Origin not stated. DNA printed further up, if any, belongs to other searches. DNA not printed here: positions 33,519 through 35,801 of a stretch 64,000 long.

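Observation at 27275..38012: Candidate periplasmic PQQ/cytochrome-c-linked glycoside oxidation module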

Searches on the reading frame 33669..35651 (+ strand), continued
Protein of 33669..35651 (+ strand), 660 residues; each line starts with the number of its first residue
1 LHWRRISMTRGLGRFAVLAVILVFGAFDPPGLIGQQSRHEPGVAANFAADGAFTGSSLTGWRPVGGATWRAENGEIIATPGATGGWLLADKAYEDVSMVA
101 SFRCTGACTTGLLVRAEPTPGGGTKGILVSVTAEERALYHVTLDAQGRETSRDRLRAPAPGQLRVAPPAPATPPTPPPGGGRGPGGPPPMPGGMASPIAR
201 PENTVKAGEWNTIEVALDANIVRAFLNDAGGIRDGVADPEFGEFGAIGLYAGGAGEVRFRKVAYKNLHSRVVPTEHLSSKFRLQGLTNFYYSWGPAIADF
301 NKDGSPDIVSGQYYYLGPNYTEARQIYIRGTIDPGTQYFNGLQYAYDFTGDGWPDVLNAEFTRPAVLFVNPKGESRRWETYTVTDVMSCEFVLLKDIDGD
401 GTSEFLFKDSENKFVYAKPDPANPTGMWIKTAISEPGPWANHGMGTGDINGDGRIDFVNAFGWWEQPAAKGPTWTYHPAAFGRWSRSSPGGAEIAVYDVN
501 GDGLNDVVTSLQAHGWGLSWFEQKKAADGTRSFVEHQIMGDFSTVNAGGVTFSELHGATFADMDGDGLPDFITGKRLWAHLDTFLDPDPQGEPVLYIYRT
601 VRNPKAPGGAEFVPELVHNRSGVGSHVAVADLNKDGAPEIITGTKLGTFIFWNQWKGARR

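Call 61: find_homologous_proteins(query=window:33669-35648:+, max_evalue=1e-20)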
Query window:33669-35648:+ (660 aa): 2655 proteins with E <= 1e-20 among 8000 candidates; the best 120 are listed.
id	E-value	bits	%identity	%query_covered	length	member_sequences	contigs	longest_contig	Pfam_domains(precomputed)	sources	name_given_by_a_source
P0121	0.0e+0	1394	90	99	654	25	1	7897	PF01839.30,PF06439.19,PF13517.13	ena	-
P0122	0.0e+0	1361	89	99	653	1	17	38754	PF01839.30,PF06439.19,PF13517.13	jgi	jgi:hypothetical protein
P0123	0.0e+0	1361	89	99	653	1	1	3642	PF01839.30,PF06439.19,PF13517.13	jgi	jgi:hypothetical protein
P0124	0.0e+0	1359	89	99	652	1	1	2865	PF01839.30,PF06439.19,PF13517.13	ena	-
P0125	0.0e+0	1356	89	99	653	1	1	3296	PF01839.30,PF06439.19,PF13517.13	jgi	jgi:hypothetical protein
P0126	0.0e+0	1348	87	99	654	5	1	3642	PF01839.30,PF06439.19,PF13517.13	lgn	-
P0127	0.0e+0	1294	84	99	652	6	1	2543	PF01839.30,PF06439.19,PF13517.13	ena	-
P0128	0.0e+0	1287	83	99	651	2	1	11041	PF01839.30,PF06439.19,PF13517.13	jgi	jgi:hypothetical protein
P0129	0.0e+0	1286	83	99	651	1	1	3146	PF01839.30,PF06439.19,PF13517.13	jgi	jgi:hypothetical protein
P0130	0.0e+0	1266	83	99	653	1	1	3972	PF01839.30,PF06439.19,PF13517.13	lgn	-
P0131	0.0e+0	1255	82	98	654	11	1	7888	PF01839.30,PF06439.19,PF13517.13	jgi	jgi:hypothetical protein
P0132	0.0e+0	1251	80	99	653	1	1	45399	PF01839.30,PF06439.19,PF13517.13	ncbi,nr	ncbi:MAG: VCBS repeat-containing protein [Acidobacteria bacterium]|nr:VCBS repeat-containing protein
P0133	0.0e+0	1244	79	99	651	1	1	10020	PF01839.30,PF06439.19,PF13517.13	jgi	jgi:hypothetical protein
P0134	0.0e+0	1239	82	95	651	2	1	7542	PF01839.30,PF06439.19,PF13517.13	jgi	jgi:hypothetical protein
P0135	0.0e+0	1232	83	96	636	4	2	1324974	PF01839.30,PF06439.19,PF13517.13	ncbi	ncbi:MAG: FG-GAP-like repeat-containing protein [Vicinamibacterales bacterium]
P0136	0.0e+0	1228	80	99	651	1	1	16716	PF01839.30,PF06439.19,PF13517.13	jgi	jgi:hypothetical protein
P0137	0.0e+0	1226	79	99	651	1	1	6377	PF01839.30,PF06439.19,PF13517.13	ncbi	-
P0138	0.0e+0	1183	75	99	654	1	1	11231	PF01839.30,PF06439.19,PF13517.13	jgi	jgi:hypothetical protein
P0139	0.0e+0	1183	76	99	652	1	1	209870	PF01839.30,PF06439.19,PF13517.13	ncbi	ncbi:MAG: FG-GAP-like repeat-containing protein [Vicinamibacterales bacterium]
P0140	0.0e+0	1172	75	99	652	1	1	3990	PF01839.30,PF06439.19,PF13517.13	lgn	-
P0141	0.0e+0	1141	72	99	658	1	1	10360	PF01839.30,PF06439.19,PF13517.13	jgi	jgi:hypothetical protein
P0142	0.0e+0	1134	73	97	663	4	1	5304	PF01839.30,PF06439.19,PF13517.13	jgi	jgi:hypothetical protein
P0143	0.0e+0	1125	73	99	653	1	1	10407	PF01839.30,PF16743.11,PF06439.19,PF13517.13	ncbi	-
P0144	0.0e+0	1124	71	98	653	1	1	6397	PF01839.30,PF06439.19,PF13517.13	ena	-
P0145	0.0e+0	1122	73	99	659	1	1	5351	PF01839.30,PF16743.11,PF06439.19,PF13517.13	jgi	-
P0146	0.0e+0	1121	73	99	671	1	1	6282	PF01839.30,PF16743.11,PF06439.19,PF13517.13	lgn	-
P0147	0.0e+0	1120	73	99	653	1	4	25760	PF01839.30,PF16743.11,PF06439.19,PF13517.13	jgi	jgi:hypothetical protein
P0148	0.0e+0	1115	73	99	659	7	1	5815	PF01839.30,PF06439.19,PF13517.13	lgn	-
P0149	0.0e+0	1113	72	99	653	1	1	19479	PF01839.30,PF06439.19,PF13517.13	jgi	jgi:hypothetical protein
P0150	0.0e+0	1107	70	99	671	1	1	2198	PF01839.30,PF06439.19,PF13517.13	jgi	jgi:Domain of Unknown Function (DUF1080)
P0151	0.0e+0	1097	71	98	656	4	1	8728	PF01839.30,PF06439.19,PF13517.13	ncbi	-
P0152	0.0e+0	1095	74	93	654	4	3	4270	PF01839.30,PF06439.19,PF00404.25,PF13517.13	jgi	-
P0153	0.0e+0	1090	71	98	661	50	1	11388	PF01839.30,PF06439.19,PF13517.13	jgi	jgi:hypothetical protein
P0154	0.0e+0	1089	70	99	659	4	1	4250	PF01839.30,PF06439.19,PF13517.13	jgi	jgi:hypothetical protein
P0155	0.0e+0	1083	72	94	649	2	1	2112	PF01839.30,PF06439.19,PF00404.25,PF13517.13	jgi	jgi:hypothetical protein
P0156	0.0e+0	1081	71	98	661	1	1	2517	PF01839.30,PF06439.19,PF13517.13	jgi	jgi:3-keto-disaccharide hydrolase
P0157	0.0e+0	1081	69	98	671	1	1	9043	PF01839.30,PF06439.19,PF13517.13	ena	-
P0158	0.0e+0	1080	73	93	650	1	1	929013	PF01839.30,PF06439.19,PF13517.13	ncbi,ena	-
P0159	0.0e+0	1078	74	94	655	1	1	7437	PF01839.30,PF06439.19,PF13517.13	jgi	jgi:hypothetical protein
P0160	0.0e+0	1077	70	99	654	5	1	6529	PF01839.30,PF06439.19,PF13517.13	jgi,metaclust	metaclust:\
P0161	0.0e+0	1075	70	99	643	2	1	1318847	PF01839.30,PF06439.19,PF13517.13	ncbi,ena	-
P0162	0.0e+0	1074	73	94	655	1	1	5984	PF01839.30,PF06439.19,PF13517.13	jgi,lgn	jgi:hypothetical protein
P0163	0.0e+0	1074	70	97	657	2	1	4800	PF01839.30,PF06439.19,PF13517.13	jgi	-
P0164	0.0e+0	1074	73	93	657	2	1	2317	PF01839.30,PF06439.19,PF13517.13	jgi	jgi:hypothetical protein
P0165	0.0e+0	1068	72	94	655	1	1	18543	PF01839.30,PF06439.19,PF13517.13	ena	-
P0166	0.0e+0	1067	70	94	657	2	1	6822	PF01839.30,PF06439.19,PF13517.13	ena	-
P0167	0.0e+0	1067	72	94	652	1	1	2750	PF01839.30,PF06439.19,PF13517.13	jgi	-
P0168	0.0e+0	1067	69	99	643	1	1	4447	PF01839.30,PF06439.19,PF13517.13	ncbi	ncbi:MAG: family 16 glycoside hydrolase [Vicinamibacterales bacterium]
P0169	0.0e+0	1066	71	94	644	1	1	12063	PF01839.30,PF06439.19,PF13517.13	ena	-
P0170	0.0e+0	1066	70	94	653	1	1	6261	PF01839.30,PF06439.19,PF00404.25,PF13517.13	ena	-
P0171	0.0e+0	1065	95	71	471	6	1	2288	PF01839.30,PF06439.19,PF13517.13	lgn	-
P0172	0.0e+0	1065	95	71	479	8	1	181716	PF01839.30,PF06439.19,PF13517.13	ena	-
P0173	0.0e+0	1065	73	94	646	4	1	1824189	PF01839.30,PF06439.19,PF13517.13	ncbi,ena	-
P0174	0.0e+0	1064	69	97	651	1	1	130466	PF01839.30,PF06439.19,PF13517.13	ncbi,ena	-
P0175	0.0e+0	1063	72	94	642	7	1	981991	PF01839.30,PF06439.19,PF13517.13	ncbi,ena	-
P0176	0.0e+0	1063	71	94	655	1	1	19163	PF01839.30,PF06439.19,PF13517.13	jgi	-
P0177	0.0e+0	1063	72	93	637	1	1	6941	PF01839.30,PF06439.19,PF00404.25,PF13517.13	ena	-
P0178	0.0e+0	1063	72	94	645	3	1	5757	PF01839.30,PF06439.19,PF13517.13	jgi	jgi:hypothetical protein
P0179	0.0e+0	1062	71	94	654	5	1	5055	PF01839.30,PF06439.19,PF13517.13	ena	-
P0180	0.0e+0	1062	71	93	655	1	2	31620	PF01839.30,PF06439.19,PF13517.13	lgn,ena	-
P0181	0.0e+0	1062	71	94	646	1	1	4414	PF01839.30,PF06439.19,PF13517.13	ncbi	-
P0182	0.0e+0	1061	69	99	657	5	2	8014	PF01839.30,PF06439.19,PF13517.13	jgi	jgi:hypothetical protein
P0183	0.0e+0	1061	72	94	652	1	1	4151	PF01839.30,PF06439.19,PF13517.13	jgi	jgi:hypothetical protein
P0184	0.0e+0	1061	72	93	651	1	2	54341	PF01839.30,PF06439.19,PF13517.13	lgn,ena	-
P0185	0.0e+0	1061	71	94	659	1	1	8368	PF01839.30,PF06439.19,PF13517.13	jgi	jgi:hypothetical protein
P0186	0.0e+0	1060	71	94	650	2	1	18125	PF01839.30,PF06439.19,PF13517.13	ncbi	-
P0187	0.0e+0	1060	72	94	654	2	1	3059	PF01839.30,PF06439.19,PF13517.13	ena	-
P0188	0.0e+0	1060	71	94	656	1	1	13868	PF01839.30,PF06439.19,PF13517.13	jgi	jgi:hypothetical protein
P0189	0.0e+0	1058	71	94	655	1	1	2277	PF01839.30,PF06439.19,PF13517.13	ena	-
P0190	0.0e+0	1058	70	94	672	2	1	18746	PF01839.30,PF06439.19,PF13517.13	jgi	jgi:hypothetical protein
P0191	0.0e+0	1058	71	94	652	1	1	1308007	PF01839.30,PF06439.19,PF13517.13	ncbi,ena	-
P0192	0.0e+0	1057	72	93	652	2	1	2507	PF01839.30,PF06439.19,PF13517.13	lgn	-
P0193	0.0e+0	1057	70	93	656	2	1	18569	PF01839.30,PF06439.19,PF13517.13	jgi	-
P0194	0.0e+0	1056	71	94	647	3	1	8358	PF01839.30,PF06439.19,PF00404.25,PF13517.13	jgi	jgi:hypothetical protein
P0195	0.0e+0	1055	70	94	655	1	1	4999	PF01839.30,PF06439.19,PF00404.25,PF13517.13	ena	-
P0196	0.0e+0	1054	70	93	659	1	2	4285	PF01839.30,PF06439.19,PF13517.13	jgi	jgi:hypothetical protein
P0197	0.0e+0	1054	71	94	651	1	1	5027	PF01839.30,PF06439.19,PF13517.13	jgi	jgi:Domain of Unknown Function (DUF1080)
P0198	0.0e+0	1054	71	94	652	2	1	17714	PF01839.30,PF06439.19,PF13517.13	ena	-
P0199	0.0e+0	1053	71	94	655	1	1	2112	PF01839.30,PF06439.19,PF00404.25,PF13517.13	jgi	jgi:Domain of Unknown Function (DUF1080)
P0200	0.0e+0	1053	72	93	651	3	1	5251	PF01839.30,PF06439.19,PF13517.13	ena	-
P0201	0.0e+0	1053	71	94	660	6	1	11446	PF01839.30,PF06439.19,PF13517.13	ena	-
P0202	0.0e+0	1052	72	94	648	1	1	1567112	PF01839.30,PF06439.19,PF13517.13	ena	-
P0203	0.0e+0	1052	71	94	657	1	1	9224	PF01839.30,PF06439.19,PF13517.13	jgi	jgi:hypothetical protein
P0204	0.0e+0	1052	72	94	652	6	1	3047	PF01839.30,PF06439.19,PF13517.13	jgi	-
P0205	0.0e+0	1051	71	94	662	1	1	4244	PF01839.30,PF06439.19,PF13517.13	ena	-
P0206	0.0e+0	1051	71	94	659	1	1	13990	PF01839.30,PF06439.19,PF13517.13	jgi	jgi:hypothetical protein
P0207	0.0e+0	1051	70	94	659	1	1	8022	PF01839.30,PF06439.19,PF13517.13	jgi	jgi:hypothetical protein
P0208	0.0e+0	1050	71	94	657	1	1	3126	PF01839.30,PF06439.19,PF13517.13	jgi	jgi:hypothetical protein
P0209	0.0e+0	1050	72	93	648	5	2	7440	PF01839.30,PF06439.19,PF13517.13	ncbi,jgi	jgi:hypothetical protein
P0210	0.0e+0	1050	68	94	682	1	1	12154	PF01839.30,PF06439.19,PF13517.13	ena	-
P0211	0.0e+0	1049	71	94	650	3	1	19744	PF01839.30,PF06439.19,PF13517.13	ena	-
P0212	0.0e+0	1049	70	94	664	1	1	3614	PF01839.30,PF06439.19,PF13517.13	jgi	jgi:hypothetical protein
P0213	0.0e+0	1049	71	94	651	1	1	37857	PF01839.30,PF06439.19,PF13517.13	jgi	jgi:hypothetical protein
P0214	0.0e+0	1048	70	94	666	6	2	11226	PF01839.30,PF06439.19,PF13517.13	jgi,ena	-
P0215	0.0e+0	1048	71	94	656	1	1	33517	PF01839.30,PF06439.19,PF13517.13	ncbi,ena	-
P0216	0.0e+0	1048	70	94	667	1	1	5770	PF01839.30,PF06439.19,PF13517.13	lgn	-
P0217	0.0e+0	1048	71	94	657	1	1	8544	PF01839.30,PF06439.19,PF13517.13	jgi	jgi:hypothetical protein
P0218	0.0e+0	1048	71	94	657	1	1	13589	PF01839.30,PF06439.19,PF13517.13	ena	-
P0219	0.0e+0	1048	71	94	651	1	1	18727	PF01839.30,PF06439.19,PF13517.13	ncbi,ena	-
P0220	0.0e+0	1048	70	94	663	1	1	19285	PF01839.30,PF06439.19,PF13517.13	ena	-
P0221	0.0e+0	1048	70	94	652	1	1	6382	PF01839.30,PF06439.19,PF13517.13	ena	-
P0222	0.0e+0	1046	70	94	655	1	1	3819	PF01839.30,PF06439.19,PF13517.13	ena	-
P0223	0.0e+0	1046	70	94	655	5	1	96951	PF01839.30,PF06439.19,PF13517.13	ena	-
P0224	0.0e+0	1046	70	97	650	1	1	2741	PF01839.30,PF06439.19,PF13517.13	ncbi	-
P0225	0.0e+0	1045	71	94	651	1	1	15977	PF01839.30,PF06439.19,PF13517.13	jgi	jgi:hypothetical protein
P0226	0.0e+0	1045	69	94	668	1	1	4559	PF01839.30,PF06439.19,PF00404.25,PF13517.13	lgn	-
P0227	0.0e+0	1045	70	94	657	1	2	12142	PF01839.30,PF06439.19,PF13517.13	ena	-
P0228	0.0e+0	1045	70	94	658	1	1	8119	PF01839.30,PF06439.19,PF13517.13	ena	-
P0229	0.0e+0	1044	70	94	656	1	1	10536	PF01839.30,PF06439.19,PF13517.13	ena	-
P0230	0.0e+0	1044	70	94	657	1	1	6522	PF01839.30,PF06439.19,PF13517.13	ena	-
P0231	0.0e+0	1044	69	94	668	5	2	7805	PF01839.30,PF06439.19,PF13517.13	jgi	jgi:hypothetical protein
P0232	0.0e+0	1044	70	94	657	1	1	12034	PF01839.30,PF06439.19,PF13517.13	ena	-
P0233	0.0e+0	1044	70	94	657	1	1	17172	PF01839.30,PF06439.19,PF13517.13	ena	-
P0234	0.0e+0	1043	70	94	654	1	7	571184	PF01839.30,PF06439.19,PF13517.13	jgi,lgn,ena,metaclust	metaclust:\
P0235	0.0e+0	1043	69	94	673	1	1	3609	PF01839.30,PF06439.19,PF13517.13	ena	-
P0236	0.0e+0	1043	70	94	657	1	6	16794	PF01839.30,PF06439.19,PF13517.13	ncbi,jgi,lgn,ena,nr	ncbi:MAG TPA: FG-GAP-like repeat-containing protein [Vicinamibacterales bacterium]|nr:FG-GAP-like re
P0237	0.0e+0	1043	70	94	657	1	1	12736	PF01839.30,PF06439.19,PF13517.13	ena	-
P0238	0.0e+0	1043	70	94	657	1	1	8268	PF01839.30,PF06439.19,PF13517.13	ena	-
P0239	0.0e+0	1043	70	94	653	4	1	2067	PF01839.30,PF06439.19,PF00404.25,PF13517.13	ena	-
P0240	0.0e+0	1042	70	94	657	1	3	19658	PF01839.30,PF06439.19,PF13517.13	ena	-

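Call 68: predict_structure(alignment_id=A5)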
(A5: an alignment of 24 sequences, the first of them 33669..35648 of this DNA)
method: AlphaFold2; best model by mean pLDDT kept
length: 660 residues; sequences in the alignment: 24
mean_pLDDT: 60.1   pTM: 0.55
mean pLDDT of the five models: 60.1, 46.2, 44.7, 44.4, 42.7
residues with pLDDT >= 90: 22; 70-90: 245; 50-70: 141; < 50: 252
segments of 3 or more residues with pLDDT < 50: 1-47, 157-203, 219-243, 268-272, 287-293, 311-345, 355-391, 485-491, 511-516, 543-555, 576-592, 658-660
pLDDT, mean of each block of 10 residues (from residue 1): 36 39 36 27 44 72 89 88 84 64 80 79 82 73 86 62 36 34 29 26 65 59 43 40 65 86 60 66 54 55 67 37 33 29 47 46 39 33 46 66 69 70 61 64 75 83 78 77 47 77 84 56 88 80 44 54 82 54 31 67 87 70 62 82 66 57
secondary structure, 60 per line:
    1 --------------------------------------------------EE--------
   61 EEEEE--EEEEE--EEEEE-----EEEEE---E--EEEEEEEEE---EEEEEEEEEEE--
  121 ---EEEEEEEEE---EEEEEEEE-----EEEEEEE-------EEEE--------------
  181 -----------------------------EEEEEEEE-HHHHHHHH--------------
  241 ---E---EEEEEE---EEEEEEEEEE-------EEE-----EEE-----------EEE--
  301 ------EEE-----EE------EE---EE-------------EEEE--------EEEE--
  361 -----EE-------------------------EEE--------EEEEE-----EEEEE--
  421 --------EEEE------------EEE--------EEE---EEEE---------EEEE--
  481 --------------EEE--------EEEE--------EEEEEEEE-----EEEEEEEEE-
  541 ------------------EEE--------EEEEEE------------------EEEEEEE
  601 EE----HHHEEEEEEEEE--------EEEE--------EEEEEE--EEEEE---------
elements in order (helices of 4 or more, strands of 3 or more residues): E61-65 E68-72 E75-79 E85-89 E96-104 E108-118 E124-132 E136-143 E149-155 E163-166 E210-217 H219-226 E248-253 E257-266 E274-276 E282-284 E296-298 E307-309 E343-346 E355-358 E393-395 E404-408 E414-418 E429-432 E445-447 E456-458 E462-465 E475-478 E495-497 E506-509 E518-525 E531-539 E559-561 E570-575 E594-602 E610-618 E627-630 E639-644 E647-651

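Call 72: fold_search(model_id=the predicted structure, library=pdb)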
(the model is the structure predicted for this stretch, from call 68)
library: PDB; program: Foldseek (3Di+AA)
matches with E <= 10: 1183; with E <= 0.001: 56
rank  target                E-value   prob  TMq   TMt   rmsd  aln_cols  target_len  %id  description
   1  9v9n_B                3.9e-06  1.00  0.31  0.48   8.4       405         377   12  Cryo-EM structure of KICSTOR CCC complex (state 5) (released 2025-11-12)
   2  9van_B                4.6e-06  1.00  0.33  0.51   7.8       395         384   11  Cryo-EM structure of human full length KICSTOR complex (state 2) (released 2025-11-12)
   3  9v80_B                6.2e-06  1.00  0.31  0.48   7.9       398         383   10  Cryo-EM structure of KICSTOR CCC complex (state 4) (released 2025-11-12)
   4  9v6e_B                6.6e-06  1.00  0.32  0.49   7.8       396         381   11  Cryo-EM structure of human full length KICSTOR complex (state 1) (released 2025-11-12)
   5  9v86_B                1.8e-05  1.00  0.31  0.48   7.9       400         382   12  Cryo-EM structure of KICSTOR CCC complex (state 3) (released 2025-11-12)
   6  4jqt_A                3.9e-05  1.00  0.20  0.29   6.0       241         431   15  Crystal structure of a putative glycosyl hydrolase (BT3469) from Bacteroides thetaiotaomicron VPI-5482 at 2.49 A resol (released 2013-04-17)
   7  8tnq_A                6.9e-05  0.82  0.15  0.13  25.9       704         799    9  Cryo-EM structure of DDB1dB:CRBN:PT-179:SD40, conformation 1 (released 2024-03-13)
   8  9o5a_G                1.1e-04  1.00  0.32  0.48   7.2       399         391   10  The KICSTOR-GATOR1 complex (released 2026-02-18)
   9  9dhd_A                1.3e-04  0.80  0.16  0.14  25.9       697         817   10  The ternary complex of DDB1, DDA1, DET1 (released 2025-02-05)
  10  8roy_B                1.6e-04  0.82  0.17  0.15  26.5       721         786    9  Structure of the human DDB1-DDA1-DCAF15 E3 ubiquitin ligase bound to compound furan 24 (released 2024-04-03)
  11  8tzx_B                1.9e-04  0.75  0.17  0.14  25.9       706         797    9  Ternary complex structure of Cereblon-DDB1 bound to WIZ(ZF7) and the molecular glue dWIZ-1 (released 2024-07-10)
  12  8tzx_E                1.9e-04  0.72  0.17  0.14  26.2       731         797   10  Ternary complex structure of Cereblon-DDB1 bound to WIZ(ZF7) and the molecular glue dWIZ-1 (released 2024-07-10)
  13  8fjp_A                1.9e-04  0.18  0.10  0.05  22.1       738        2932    9  Cryo-EM structure of native mosquito salivary gland surface protein 1 (SGS1) (released 2023-03-01)
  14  4b1m_B                2.3e-04  1.00  0.18  0.61   6.6       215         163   14  CARBOHYDRATE BINDING MODULE CBM66 FROM BACILLUS SUBTILIS (released 2012-12-12)
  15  8u17_B                2.3e-04  0.72  0.17  0.15  25.5       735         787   10  The ternary complex structure of DDB1-CRBN-SALL4(ZF1,2)-long bound to Pomalidomide (released 2023-12-27)
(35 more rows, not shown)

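Call 84: search_protein_families(library=pfam, max_evalue=0.01, proteins=[L092:6937-7881:+])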
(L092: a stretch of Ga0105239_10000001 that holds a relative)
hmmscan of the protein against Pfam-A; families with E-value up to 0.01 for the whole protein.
L092:6937-7881:+ (315 aa): 1 family
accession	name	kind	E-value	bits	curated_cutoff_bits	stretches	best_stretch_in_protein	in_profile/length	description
PF06283.17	ThuA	-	6.1e-09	36.9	33.4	1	134-284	70-209/209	Trehalose utilisation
